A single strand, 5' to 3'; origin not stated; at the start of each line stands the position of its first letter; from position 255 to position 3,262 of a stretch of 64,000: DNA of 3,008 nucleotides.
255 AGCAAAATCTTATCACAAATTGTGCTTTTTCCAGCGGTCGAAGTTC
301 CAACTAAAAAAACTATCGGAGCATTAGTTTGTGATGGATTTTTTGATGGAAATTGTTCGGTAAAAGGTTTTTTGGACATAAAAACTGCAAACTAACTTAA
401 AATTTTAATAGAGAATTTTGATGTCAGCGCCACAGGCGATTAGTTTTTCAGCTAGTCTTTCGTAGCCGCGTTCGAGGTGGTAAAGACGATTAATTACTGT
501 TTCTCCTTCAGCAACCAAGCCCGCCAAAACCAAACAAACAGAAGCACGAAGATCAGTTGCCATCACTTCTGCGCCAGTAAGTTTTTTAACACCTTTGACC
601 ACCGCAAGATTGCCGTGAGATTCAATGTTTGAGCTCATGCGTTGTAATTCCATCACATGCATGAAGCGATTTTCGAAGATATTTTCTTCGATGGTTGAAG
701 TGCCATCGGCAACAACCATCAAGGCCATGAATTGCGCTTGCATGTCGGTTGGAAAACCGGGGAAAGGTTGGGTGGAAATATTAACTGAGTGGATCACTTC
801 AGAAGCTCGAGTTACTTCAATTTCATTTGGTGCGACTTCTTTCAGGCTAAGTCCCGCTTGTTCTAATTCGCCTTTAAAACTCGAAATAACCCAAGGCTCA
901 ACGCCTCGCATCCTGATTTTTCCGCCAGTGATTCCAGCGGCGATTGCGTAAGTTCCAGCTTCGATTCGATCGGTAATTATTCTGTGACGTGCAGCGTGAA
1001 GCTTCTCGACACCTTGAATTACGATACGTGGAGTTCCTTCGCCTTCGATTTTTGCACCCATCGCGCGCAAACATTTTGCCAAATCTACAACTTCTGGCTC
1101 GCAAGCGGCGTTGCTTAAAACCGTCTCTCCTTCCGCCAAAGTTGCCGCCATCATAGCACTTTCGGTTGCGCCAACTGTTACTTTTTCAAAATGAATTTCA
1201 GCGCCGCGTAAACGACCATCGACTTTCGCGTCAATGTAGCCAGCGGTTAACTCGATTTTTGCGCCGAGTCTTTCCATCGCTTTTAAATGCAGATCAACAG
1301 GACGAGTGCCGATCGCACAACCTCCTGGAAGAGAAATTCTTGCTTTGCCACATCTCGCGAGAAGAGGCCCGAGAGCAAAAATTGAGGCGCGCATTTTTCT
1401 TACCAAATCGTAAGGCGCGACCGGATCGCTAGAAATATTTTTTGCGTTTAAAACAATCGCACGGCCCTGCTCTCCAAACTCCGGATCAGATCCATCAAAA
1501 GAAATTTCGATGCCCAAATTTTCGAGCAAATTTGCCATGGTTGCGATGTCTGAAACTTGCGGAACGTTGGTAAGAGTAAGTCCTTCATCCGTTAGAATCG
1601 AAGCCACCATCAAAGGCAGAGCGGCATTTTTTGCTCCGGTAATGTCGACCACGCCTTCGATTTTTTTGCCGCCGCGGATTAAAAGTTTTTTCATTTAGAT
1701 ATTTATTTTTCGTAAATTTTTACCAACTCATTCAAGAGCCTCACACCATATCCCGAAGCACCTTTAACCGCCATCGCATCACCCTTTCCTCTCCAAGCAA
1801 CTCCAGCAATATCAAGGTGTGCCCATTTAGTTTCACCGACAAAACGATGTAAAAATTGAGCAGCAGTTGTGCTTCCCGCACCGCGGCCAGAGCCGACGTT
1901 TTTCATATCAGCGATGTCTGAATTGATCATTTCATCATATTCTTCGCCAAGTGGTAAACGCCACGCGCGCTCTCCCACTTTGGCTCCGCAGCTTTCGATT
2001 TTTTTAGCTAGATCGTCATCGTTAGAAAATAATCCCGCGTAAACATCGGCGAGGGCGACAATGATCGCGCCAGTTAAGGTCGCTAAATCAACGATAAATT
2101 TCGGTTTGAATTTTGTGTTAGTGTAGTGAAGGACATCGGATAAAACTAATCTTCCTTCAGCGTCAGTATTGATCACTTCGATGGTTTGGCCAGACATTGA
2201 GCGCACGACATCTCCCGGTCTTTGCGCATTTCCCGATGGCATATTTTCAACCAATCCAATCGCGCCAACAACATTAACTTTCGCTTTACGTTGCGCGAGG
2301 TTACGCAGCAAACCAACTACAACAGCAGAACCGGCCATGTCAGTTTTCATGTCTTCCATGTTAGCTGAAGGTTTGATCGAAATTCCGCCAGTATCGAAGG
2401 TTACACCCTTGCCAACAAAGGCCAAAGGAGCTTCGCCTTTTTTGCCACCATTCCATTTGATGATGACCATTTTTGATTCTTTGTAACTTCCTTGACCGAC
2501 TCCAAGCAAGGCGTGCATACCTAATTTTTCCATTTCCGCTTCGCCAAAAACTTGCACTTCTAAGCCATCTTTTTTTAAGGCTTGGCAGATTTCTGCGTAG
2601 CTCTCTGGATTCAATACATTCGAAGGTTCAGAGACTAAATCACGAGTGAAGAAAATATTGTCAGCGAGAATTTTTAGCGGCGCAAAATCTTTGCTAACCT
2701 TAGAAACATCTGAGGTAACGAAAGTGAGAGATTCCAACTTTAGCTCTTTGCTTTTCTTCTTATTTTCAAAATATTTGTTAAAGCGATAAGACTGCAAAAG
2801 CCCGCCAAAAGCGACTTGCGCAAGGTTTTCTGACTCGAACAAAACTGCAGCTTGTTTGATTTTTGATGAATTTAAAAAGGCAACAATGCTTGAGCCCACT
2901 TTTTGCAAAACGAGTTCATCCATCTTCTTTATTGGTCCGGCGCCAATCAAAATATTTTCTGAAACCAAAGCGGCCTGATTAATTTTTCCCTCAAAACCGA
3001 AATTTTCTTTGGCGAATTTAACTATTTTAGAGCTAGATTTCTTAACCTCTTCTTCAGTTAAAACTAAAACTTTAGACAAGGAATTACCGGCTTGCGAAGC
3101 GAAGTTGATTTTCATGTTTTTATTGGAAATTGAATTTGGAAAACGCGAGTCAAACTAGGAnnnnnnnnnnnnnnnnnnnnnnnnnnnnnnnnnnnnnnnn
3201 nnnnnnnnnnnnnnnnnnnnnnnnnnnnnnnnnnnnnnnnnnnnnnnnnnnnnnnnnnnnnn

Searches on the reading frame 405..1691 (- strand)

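Call 45: search_protein_families(library=ncbifam, proteins=[window:405-1691:-], max_evalue=1e-10)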
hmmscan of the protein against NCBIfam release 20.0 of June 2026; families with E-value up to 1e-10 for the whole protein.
window:405-1691:- (428 aa): 4 families
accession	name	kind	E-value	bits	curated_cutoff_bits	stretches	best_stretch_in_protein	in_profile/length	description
NF006873.0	PRK09369.1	subfamily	5e-173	575.6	297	1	2-426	3-416/419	UDP-N-acetylglucosamine 1-carboxyvinyltransferase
TIGR01072.1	murA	equivalog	2.7e-166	553.5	392.7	1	2-425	3-415/416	UDP-N-acetylglucosamine 1-carboxyvinyltransferase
NF009470.0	PRK12830.1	equivalog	1.6e-132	442.1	552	1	1-426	2-414/417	UDP-N-acetylglucosamine 1-carboxyvinyltransferase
TIGR01356.1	aroA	equivalog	2.9e-18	65.9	287.25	1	13-406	1-398/415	3-phosphoshikimate 1-carboxyvinyltransferase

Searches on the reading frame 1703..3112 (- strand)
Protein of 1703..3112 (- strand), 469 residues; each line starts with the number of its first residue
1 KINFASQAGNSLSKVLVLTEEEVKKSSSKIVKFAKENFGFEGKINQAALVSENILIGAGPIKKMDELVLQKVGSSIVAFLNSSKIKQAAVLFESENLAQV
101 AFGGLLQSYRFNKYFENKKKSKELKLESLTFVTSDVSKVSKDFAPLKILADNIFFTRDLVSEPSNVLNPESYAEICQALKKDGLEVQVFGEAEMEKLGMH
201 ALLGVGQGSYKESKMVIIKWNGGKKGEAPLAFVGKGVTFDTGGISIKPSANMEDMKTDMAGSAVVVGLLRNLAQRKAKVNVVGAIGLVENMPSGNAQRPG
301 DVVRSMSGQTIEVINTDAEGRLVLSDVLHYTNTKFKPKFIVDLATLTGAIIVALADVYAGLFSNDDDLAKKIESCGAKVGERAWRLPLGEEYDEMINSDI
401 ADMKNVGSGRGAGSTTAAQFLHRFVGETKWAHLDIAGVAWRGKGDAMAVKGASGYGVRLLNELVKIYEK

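Call 45: search_protein_families(library=ncbifam, proteins=[window:1703-3112:-], max_evalue=1e-10)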
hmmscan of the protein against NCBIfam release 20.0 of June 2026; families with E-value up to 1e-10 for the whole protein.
window:1703-3112:- (469 aa): 13 families
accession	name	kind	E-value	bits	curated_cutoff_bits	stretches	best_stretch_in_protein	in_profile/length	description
NF002077.0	PRK00913.2-4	equivalog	2.1e-189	630.7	471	1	10-465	32-496/501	leucyl aminopeptidase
NF002075.0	PRK00913.2-2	equivalog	4.6e-187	622.9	468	1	24-467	41-500/502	leucyl aminopeptidase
NF002083.0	PRK00913.3-5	equivalog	9.9e-131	437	468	1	15-466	17-489/492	leucyl aminopeptidase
NF002074.0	PRK00913.1-4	equivalog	8.6e-127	424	415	1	52-462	72-488/496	leucyl aminopeptidase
NF002073.0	PRK00913.1-2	equivalog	2.2e-125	419.4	432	1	19-465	57-499/505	leucyl aminopeptidase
NF002082.0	PRK00913.3-4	equivalog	1.1e-121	407.2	552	1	84-466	121-502/504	leucyl aminopeptidase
NF002076.0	PRK00913.2-3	equivalog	3.1e-107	359.6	491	1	45-465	59-491/494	leucyl aminopeptidase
NF002072.0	PRK00913.1-1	equivalog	1.9e-103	346.7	826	1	77-462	109-490/502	leucyl aminopeptidase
NF002081.0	PRK00913.3-3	equivalog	4.2e-95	319.4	485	1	14-464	18-478/485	leucyl aminopeptidase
NF002080.0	PRK00913.3-2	equivalog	2.3e-90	303.5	475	1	107-439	91-423/447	leucyl aminopeptidase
NF002078.0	PRK00913.2-5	equivalog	6.1e-85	285.6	622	1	94-460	122-490/500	leucyl aminopeptidase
NF003450.0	PRK05015.1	equivalog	2.2e-76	257.3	437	1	82-464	41-425/429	aminopeptidase PepB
NF002079.0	PRK00913.3-1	equivalog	8.4e-64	216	1013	1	83-464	98-489/496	leucyl aminopeptidase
